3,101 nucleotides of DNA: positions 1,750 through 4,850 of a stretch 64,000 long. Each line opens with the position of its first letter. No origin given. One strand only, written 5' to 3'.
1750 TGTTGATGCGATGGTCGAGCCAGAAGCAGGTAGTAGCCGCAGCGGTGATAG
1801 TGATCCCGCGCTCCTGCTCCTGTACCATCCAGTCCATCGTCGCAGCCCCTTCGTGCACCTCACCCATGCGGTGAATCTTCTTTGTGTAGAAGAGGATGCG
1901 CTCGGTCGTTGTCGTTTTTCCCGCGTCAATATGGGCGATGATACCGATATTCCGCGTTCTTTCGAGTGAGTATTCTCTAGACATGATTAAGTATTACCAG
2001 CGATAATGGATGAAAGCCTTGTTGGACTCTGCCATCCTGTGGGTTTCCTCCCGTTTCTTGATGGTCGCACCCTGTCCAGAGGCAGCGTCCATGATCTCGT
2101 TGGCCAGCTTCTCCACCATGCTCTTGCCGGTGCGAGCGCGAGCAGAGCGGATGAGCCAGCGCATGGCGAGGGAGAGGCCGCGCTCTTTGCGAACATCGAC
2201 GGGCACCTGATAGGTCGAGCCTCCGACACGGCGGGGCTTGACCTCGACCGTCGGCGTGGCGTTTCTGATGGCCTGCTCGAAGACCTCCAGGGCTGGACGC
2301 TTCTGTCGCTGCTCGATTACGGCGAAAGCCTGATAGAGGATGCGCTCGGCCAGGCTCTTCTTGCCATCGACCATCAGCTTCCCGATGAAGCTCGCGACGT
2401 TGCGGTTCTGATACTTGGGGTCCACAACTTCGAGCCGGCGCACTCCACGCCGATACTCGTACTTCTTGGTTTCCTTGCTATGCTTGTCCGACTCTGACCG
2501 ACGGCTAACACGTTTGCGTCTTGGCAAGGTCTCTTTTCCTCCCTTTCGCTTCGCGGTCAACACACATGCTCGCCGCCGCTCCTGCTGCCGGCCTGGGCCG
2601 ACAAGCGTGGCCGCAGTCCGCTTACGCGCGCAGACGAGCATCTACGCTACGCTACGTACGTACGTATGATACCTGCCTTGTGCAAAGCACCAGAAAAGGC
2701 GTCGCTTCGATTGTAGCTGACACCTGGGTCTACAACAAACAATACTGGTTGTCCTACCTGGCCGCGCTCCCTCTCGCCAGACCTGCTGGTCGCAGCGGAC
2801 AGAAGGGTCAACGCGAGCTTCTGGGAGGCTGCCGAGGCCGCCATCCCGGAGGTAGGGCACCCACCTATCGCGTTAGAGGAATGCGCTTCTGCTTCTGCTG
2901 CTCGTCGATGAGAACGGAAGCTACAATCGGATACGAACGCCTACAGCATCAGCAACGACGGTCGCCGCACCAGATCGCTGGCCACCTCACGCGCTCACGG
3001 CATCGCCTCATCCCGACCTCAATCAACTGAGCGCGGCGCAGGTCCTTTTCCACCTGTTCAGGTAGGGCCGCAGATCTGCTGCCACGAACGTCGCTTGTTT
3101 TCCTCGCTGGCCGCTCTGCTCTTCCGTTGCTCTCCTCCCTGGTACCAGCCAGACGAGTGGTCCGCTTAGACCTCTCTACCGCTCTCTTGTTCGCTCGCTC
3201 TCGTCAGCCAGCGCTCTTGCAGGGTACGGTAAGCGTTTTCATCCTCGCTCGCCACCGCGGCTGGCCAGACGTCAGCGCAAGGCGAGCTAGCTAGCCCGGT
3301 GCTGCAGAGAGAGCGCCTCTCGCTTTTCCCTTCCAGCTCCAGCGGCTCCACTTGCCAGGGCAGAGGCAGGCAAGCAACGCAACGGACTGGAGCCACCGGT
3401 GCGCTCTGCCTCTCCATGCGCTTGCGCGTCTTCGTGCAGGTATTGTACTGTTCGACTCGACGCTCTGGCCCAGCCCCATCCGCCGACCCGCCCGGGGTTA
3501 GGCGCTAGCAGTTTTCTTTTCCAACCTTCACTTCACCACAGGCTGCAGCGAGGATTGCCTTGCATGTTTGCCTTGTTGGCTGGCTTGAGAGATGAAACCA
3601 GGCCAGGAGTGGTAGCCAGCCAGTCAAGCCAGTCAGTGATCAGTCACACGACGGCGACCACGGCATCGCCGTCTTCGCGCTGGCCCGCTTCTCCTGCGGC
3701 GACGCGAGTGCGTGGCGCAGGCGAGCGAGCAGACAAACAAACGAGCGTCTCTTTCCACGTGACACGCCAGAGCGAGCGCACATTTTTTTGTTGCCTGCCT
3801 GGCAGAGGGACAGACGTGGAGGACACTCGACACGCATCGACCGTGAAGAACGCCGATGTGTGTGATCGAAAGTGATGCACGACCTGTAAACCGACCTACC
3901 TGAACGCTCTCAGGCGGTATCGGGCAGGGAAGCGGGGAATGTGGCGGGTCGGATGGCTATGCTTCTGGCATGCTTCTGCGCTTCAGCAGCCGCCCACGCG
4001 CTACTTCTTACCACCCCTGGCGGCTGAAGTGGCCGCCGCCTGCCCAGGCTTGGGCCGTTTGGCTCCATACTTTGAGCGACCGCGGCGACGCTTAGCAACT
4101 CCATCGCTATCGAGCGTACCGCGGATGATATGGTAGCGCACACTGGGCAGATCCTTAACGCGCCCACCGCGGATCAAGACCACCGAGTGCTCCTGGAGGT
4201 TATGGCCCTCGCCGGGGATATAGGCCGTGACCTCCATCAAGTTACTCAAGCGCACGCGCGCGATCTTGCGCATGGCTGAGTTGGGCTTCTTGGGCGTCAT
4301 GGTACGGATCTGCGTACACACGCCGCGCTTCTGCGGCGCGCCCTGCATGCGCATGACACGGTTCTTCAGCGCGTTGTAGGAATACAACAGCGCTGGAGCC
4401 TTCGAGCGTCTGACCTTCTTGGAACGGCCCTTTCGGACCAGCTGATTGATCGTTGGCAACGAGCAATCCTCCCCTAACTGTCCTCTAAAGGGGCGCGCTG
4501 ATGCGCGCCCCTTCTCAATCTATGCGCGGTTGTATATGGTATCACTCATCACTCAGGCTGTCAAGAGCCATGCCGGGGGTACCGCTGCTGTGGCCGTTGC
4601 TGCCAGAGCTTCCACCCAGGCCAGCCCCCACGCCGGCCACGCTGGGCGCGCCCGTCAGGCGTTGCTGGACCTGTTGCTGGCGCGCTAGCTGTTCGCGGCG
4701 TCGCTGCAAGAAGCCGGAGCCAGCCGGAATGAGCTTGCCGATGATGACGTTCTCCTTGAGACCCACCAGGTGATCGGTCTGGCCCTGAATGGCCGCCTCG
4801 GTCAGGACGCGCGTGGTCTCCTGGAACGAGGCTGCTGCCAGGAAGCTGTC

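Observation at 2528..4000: About 1.47 kb apparently non-coding spacer splitting the conserved rpsL-rpsG (S12-S7) pair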

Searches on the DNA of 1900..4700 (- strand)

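Call 5: search_rna_families(source=window, start=1900, end=4700, threshold=evalue, max_evalue=5, show_alignments=3)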
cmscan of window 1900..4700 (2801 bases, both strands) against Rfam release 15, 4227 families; matches with E-value up to 5: 3.
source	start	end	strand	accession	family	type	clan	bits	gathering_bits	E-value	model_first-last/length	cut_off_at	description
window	4488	4513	-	RF02066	STnc320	Gene; sRNA;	-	22.2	50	0.46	21-46/55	no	Salmonella enterica sRNA STnc320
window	4487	4518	+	RF02066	STnc320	Gene; sRNA;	-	19.3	50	2.3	20-52/55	no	Salmonella enterica sRNA STnc320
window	3520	3556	-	RF03520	mir-3059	Gene; miRNA;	-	19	88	2.4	1-59/59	no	mir-3059 microRNA precursor family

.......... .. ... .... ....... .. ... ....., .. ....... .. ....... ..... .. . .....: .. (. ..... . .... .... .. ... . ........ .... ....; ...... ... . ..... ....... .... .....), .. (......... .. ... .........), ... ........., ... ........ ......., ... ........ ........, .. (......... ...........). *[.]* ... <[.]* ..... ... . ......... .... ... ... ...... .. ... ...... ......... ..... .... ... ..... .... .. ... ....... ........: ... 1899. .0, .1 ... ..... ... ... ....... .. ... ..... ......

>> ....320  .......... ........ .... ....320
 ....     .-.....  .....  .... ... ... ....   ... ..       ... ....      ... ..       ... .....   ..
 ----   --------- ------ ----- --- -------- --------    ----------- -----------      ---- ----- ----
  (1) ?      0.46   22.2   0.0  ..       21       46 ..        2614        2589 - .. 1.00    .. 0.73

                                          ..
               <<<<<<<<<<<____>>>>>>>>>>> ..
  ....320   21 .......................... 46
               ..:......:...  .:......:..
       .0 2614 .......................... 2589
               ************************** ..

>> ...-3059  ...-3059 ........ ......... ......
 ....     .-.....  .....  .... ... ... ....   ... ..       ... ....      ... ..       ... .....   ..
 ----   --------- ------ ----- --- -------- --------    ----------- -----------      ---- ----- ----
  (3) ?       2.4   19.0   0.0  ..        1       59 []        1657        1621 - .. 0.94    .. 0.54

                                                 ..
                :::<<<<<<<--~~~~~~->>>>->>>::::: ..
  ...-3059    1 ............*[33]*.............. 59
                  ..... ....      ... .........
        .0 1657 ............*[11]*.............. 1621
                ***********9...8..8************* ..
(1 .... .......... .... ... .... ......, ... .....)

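Call 33: search_rna_families(source=L092, start=2650, end=3050, threshold=evalue, max_evalue=10)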
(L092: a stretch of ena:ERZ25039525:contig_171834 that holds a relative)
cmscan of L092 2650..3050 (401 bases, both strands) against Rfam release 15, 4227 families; matches with E-value up to 10: 0.
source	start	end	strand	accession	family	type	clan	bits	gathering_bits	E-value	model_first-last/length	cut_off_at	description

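Call 34: search_rna_families(source=L086, start=5500, end=6050, threshold=evalue, max_evalue=10)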
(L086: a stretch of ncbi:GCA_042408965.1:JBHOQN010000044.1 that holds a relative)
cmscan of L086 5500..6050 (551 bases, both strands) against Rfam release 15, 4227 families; matches with E-value up to 10: 0.
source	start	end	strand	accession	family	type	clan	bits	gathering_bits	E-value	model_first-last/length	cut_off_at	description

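Call 60: search_with_rna_model(model_id=R1, sources=[L001, L002, L003, L004, L005, L006, L007, L008, L009, L010, L011, L012, L013, L014, L015, L016, L017, L018, L019, L020, L021, L022, L023, L024, L025, L026, L027, L028, L029, L030, L031, L032, L033, L034, L035, L036, L037, L038, L039, L040, L041, L042, L043, L044, L045, L046, L047, L048, L049, L050, L051, L052, L053, L054, L055, L056, L057, L058, L059, L060, L061, L062, L063, L064, L065, L066, L067, L068, L069, L070, L071, L072, L073, L074, L075, L076, L077, L078, L079, L080], max_evalue=1)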
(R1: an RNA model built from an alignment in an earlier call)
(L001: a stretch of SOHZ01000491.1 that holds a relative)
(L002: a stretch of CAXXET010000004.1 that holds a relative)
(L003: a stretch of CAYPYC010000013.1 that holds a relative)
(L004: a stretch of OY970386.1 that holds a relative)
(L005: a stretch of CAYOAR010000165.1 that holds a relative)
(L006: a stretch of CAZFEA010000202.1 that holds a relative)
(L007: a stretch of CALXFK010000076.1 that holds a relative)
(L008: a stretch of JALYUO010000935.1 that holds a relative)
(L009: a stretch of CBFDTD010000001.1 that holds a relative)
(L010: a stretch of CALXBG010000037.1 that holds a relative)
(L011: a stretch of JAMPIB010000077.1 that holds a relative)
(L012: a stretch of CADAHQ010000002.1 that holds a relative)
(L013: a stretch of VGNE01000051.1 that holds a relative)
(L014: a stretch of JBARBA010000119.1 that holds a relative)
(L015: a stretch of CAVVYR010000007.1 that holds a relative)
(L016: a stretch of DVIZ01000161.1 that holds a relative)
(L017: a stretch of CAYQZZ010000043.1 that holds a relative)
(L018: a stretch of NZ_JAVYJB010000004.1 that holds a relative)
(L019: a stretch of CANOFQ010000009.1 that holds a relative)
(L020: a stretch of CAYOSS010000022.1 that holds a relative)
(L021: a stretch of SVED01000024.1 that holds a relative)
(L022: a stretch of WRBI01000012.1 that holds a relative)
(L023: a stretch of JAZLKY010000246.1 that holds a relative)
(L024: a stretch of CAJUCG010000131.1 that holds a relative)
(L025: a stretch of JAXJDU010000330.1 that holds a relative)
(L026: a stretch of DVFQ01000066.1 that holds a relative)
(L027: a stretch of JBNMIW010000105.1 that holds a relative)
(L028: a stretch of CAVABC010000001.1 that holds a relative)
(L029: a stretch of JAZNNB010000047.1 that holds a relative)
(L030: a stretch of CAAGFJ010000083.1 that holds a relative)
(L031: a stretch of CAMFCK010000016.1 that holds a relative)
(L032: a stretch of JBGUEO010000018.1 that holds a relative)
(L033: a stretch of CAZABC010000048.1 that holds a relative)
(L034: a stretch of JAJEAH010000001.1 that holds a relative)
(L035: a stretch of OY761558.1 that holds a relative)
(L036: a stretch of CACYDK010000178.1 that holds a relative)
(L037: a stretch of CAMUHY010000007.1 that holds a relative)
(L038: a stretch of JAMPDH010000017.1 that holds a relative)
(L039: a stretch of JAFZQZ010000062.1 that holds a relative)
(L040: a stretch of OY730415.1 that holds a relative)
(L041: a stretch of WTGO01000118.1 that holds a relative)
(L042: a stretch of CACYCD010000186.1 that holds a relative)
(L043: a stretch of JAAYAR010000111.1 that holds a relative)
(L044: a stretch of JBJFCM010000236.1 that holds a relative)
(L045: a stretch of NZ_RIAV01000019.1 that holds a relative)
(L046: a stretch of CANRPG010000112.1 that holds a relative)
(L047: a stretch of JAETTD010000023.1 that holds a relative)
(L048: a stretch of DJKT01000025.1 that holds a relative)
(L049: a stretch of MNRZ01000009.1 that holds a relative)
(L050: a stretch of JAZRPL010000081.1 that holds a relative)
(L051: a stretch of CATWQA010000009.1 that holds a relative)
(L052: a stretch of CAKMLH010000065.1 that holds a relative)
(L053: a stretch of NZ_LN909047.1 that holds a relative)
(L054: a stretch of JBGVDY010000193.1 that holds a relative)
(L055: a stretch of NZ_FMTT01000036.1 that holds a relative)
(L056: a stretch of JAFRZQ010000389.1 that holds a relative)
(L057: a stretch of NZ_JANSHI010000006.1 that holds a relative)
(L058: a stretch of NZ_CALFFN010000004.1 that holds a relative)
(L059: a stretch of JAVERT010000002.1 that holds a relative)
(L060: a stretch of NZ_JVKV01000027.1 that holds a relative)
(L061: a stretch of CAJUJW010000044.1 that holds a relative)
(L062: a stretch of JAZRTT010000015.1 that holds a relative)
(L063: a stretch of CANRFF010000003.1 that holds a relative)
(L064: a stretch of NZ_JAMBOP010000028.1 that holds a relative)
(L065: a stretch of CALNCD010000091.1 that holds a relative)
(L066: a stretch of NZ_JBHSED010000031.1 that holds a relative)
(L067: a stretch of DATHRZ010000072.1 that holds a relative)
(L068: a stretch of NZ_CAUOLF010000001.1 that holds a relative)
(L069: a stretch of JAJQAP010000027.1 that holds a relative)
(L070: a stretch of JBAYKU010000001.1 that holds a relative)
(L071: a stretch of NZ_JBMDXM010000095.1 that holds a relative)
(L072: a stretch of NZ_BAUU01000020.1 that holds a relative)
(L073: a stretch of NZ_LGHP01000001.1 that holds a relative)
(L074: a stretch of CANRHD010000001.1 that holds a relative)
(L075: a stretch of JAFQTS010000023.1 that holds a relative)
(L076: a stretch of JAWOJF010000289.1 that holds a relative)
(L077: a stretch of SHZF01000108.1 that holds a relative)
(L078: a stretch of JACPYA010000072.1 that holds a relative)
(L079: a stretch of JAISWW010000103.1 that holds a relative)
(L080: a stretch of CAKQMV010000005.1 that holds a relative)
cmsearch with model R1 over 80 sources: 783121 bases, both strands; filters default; matches with E-value up to 1: 0.
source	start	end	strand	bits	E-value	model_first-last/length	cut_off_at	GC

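Call 61: search_with_rna_model(model_id=R1, sources=[L081, L082, L083, L084, L085, L086, L087, L088, L089, L092, L093, L094, L095, L096, L097, L098, L099, L100, L101, L102, L103, L104, L105, L106, L107, L108, L109, L110, L111, L112, L113, L114, L115, L116, L117, L118, L119, L120, L121, L122, L123, L124, L125, L126, L127, L128, L129, L130, L131, L132, L133, L134, L135, L136, L137, L138, L139, L140, L141, L142, L143, L144, L145, L146, L147, L148, L149, L150, L151, L152, L153, L154, L155, L156, L157, L158, L159, L160, L161, L162, L163], max_evalue=0.01, make_alignment=true)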
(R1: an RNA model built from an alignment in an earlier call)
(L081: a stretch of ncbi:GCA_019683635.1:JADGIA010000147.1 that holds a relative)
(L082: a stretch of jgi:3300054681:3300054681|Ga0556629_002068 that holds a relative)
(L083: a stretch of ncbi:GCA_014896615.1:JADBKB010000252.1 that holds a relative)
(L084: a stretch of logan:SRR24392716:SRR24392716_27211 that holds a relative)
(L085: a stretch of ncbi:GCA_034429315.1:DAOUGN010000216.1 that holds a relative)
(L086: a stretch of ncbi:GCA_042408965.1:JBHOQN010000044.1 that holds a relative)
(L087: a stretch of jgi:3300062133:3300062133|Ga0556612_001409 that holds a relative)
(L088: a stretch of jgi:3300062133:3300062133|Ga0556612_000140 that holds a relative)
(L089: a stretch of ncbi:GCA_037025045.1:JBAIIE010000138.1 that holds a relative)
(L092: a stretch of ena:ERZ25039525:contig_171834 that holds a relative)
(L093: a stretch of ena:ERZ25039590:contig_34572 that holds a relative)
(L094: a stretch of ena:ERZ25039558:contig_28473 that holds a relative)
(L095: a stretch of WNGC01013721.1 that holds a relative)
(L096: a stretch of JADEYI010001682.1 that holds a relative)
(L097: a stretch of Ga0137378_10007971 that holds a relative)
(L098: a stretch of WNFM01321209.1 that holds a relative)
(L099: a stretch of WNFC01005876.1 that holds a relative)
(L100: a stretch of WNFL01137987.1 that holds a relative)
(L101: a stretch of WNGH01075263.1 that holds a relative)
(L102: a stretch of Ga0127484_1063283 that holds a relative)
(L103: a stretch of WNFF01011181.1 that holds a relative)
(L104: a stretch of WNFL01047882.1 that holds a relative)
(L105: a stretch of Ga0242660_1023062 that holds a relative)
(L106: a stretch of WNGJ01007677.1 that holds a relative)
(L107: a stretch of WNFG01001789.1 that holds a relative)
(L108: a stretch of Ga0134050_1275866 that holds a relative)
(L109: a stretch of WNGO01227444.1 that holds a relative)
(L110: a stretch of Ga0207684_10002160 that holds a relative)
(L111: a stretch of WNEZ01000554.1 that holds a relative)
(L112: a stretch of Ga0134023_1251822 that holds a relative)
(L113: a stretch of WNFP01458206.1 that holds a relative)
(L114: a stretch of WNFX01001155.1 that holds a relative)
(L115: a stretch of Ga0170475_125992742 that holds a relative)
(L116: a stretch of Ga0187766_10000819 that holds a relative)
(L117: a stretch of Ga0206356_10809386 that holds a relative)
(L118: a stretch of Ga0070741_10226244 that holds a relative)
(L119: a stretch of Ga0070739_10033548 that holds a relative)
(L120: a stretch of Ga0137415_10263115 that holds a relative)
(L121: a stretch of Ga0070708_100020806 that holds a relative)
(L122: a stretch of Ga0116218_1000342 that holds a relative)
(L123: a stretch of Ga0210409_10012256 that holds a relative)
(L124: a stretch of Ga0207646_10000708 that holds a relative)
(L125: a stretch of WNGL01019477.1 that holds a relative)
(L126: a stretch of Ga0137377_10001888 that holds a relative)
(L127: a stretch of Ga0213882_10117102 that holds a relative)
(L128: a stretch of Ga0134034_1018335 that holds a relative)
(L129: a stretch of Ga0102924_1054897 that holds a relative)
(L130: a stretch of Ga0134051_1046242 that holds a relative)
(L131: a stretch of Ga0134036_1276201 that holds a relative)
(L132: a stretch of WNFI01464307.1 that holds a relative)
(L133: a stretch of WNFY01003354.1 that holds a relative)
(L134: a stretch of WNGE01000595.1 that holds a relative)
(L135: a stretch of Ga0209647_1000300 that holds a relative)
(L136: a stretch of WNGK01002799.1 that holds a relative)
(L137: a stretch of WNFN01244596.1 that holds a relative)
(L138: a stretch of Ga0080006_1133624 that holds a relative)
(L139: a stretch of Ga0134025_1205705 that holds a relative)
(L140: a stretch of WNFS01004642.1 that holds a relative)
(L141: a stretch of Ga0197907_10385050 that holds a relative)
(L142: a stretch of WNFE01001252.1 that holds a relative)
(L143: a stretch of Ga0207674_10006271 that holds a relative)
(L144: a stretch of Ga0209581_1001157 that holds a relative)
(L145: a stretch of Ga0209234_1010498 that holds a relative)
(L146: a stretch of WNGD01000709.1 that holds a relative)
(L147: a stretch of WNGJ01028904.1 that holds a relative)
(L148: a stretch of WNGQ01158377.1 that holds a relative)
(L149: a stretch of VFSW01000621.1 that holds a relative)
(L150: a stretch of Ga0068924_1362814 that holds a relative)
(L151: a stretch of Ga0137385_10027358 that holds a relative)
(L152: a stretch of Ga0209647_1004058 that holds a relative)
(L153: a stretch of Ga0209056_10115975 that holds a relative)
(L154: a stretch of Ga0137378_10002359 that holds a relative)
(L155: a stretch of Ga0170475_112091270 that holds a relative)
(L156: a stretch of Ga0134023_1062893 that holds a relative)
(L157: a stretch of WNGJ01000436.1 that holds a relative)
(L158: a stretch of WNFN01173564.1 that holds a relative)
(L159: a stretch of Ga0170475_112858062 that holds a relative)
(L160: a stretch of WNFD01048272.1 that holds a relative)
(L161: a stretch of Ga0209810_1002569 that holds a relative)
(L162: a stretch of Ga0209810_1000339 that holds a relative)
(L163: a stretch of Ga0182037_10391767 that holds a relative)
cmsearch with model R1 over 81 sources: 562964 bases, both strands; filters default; matches with E-value up to 0.01: 99.
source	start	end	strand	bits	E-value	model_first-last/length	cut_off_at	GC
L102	522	761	+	283.2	7.9e-97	1-240/240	no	0.49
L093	2764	3003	+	281.6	2.8e-96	1-240/240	no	0.49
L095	2427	2666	-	280.7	5.7e-96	1-240/240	no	0.5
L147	3287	3526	+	280.2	8.5e-96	1-240/240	no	0.48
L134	1437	1676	-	278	5e-95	1-240/240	no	0.5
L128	605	842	+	277.2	9.4e-95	1-240/240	no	0.5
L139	489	726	-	277.2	9.4e-95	1-240/240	no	0.5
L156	1126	1363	+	277.2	9.4e-95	1-240/240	no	0.5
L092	2764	3003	+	273.9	1.4e-93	1-240/240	no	0.5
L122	13527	13766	+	273.9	1.4e-93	1-240/240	no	0.5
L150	227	466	-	273.8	1.5e-93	1-240/240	no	0.49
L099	10225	10463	+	273.4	2.2e-93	1-240/240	no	0.49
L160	9315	9553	+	273.2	2.5e-93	1-240/240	no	0.49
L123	2557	2795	-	272.6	4.1e-93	1-240/240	no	0.5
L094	2764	3003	+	272.2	5.5e-93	1-240/240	no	0.5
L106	5181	5422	+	269.8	3.9e-92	1-240/240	no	0.5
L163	167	408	+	263.7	5.3e-90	1-240/240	no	0.49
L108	987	1225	-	262.7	1.2e-89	1-240/240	no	0.53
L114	10770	11008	+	262.7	1.2e-89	1-240/240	no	0.53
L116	11695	11930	+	262.2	1.8e-89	1-240/240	no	0.49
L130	815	1053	+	261.5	3.1e-89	1-240/240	no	0.52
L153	804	1042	-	261.5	3.1e-89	1-240/240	no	0.52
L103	11455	11694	+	252.8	3.3e-86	1-240/240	no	0.54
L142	10425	10664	+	242.1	2e-82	1-240/240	no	0.54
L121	2368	2596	+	241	4.6e-82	1-240/240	no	0.53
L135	1652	1880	-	239.7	1.3e-81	1-240/240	no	0.52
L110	2951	3179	-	238.7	3e-81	1-240/240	no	0.53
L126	5276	5513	-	237.7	6.6e-81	1-240/240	no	0.5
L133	2922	3159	-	237.7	6.6e-81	1-240/240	no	0.5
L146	2975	3212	-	237.7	6.6e-81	1-240/240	no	0.5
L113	1016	1244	-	232.5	4.5e-79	1-240/240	no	0.52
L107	6699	6927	+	229.4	5.1e-78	1-240/240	no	0.51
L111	580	808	-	229.4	5.1e-78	1-240/240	no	0.51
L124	708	936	-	229.4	5.1e-78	1-240/240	no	0.51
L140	8523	8751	+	229.4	5.1e-78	1-240/240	no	0.51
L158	6298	6526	+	229.4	5.1e-78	1-240/240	no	0.51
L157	1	157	-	159.2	2e-53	1-165/240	3'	0.52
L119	3059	3330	+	154.1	1.2e-51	1-240/240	no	0.5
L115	5385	5649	+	151.7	8.7e-51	1-240/240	no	0.51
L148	339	594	+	149.6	4.5e-50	1-240/240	no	0.51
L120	1155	1395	+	148.2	1.4e-49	1-240/240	no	0.51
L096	9215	9450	-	147.1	3.5e-49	1-240/240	no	0.53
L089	2728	2980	+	146.8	4.3e-49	1-240/240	no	0.5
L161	9426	9678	+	146.8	4.3e-49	1-240/240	no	0.5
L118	58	294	-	145.6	1.1e-48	1-240/240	no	0.54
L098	3144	3384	-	139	2.4e-46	1-240/240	no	0.5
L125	7575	7809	+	136.7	1.6e-45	1-240/240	no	0.48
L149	1413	1777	-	131.2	1.3e-43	1-240/240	no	0.49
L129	1557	1802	+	128.4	1.2e-42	1-240/240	no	0.5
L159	3589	3822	+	127.2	3.3e-42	1-240/240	no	0.51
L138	1429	1714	-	125.9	9.1e-42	1-240/240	no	0.59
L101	1575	1843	-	125.4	1.3e-41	1-240/240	no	0.51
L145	1733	2001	+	125.4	1.3e-41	1-240/240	no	0.51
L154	10657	10925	+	125.4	1.3e-41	1-240/240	no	0.51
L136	9871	10139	+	125.4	1.3e-41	1-240/240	no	0.51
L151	3384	3652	-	125.4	1.3e-41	1-240/240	no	0.51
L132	3173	3418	+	124.7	2.4e-41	1-240/240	no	0.5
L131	3232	3479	-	123.6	5.7e-41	1-240/240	no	0.53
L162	9375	9654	+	122.3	1.7e-40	1-240/240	no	0.53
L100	2318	2603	-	121.6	2.9e-40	1-240/240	no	0.48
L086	5652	5956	+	121.3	3.8e-40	1-240/240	no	0.57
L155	3051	3297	-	121.1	4.3e-40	1-240/240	no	0.51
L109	1907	2203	+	120.9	4.9e-40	1-240/240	no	0.54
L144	2829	3077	+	120.8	5.6e-40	1-240/240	no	0.51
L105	909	1151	+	120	1e-39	1-240/240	no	0.51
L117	2176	2423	-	119.7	1.3e-39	1-240/240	no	0.51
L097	7893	8178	+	119.7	1.3e-39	1-240/240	no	0.54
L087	2652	2956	+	118.6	3.4e-39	1-240/240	no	0.57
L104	3747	4043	-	118.1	4.8e-39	1-240/240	no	0.55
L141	9789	10043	+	118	5.3e-39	1-240/240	no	0.55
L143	11511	11765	+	118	5.3e-39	1-240/240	no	0.55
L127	596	839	-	112.3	5.4e-37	1-240/240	no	0.58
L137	3116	3358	-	108.4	1.2e-35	1-240/240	no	0.55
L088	2593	2918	+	99.1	2.3e-32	1-240/240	no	0.59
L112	1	176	-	99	2.3e-32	1-159/240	3'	0.51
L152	1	77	-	35.9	3e-10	1-75/240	3'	0.55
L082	4600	4860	+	32.4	4.9e-09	1-240/240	no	0.61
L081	8534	8799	+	31.4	1.1e-08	1-240/240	no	0.61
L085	581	776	+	28.8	9e-08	1-240/240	no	0.59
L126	5308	5370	+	21.5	3.4e-05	144-207/240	no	0.49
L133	2954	3016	+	21.5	3.4e-05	144-207/240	no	0.49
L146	3007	3069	+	21.5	3.4e-05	144-207/240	no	0.49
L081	9618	9894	+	21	4.8e-05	1-240/240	no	0.62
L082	5688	5979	+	18.9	0.00026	1-240/240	no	0.63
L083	280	571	+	18.9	0.00026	1-240/240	no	0.63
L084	387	678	+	18.9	0.00026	1-240/240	no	0.63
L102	665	728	-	18.5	0.00038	144-207/240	no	0.52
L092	2907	2970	-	18.5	0.00038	144-207/240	no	0.52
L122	13670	13733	-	18.5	0.00038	144-207/240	no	0.52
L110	2984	3044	+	18.1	0.00051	144-207/240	no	0.56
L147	3430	3493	-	17.7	0.00068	144-207/240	no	0.52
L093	2907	2970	-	17.7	0.00068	144-207/240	no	0.52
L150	260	323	+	16.8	0.0014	144-207/240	no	0.5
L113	1049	1109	+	16.7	0.0016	144-207/240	no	0.54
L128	748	809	-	16.6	0.0017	144-207/240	no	0.52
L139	522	583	+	16.6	0.0017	144-207/240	no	0.52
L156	1269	1330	-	16.6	0.0017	144-207/240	no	0.52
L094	2907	2970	-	14.9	0.0066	144-207/240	no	0.53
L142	10569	10632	-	14.7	0.0075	144-207/240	no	0.56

Alignment A2: 99 matches aligned to the model, 740 columns, each read 5' to 3' on its own strand. Consensus structure (alignment columns), stored with it:
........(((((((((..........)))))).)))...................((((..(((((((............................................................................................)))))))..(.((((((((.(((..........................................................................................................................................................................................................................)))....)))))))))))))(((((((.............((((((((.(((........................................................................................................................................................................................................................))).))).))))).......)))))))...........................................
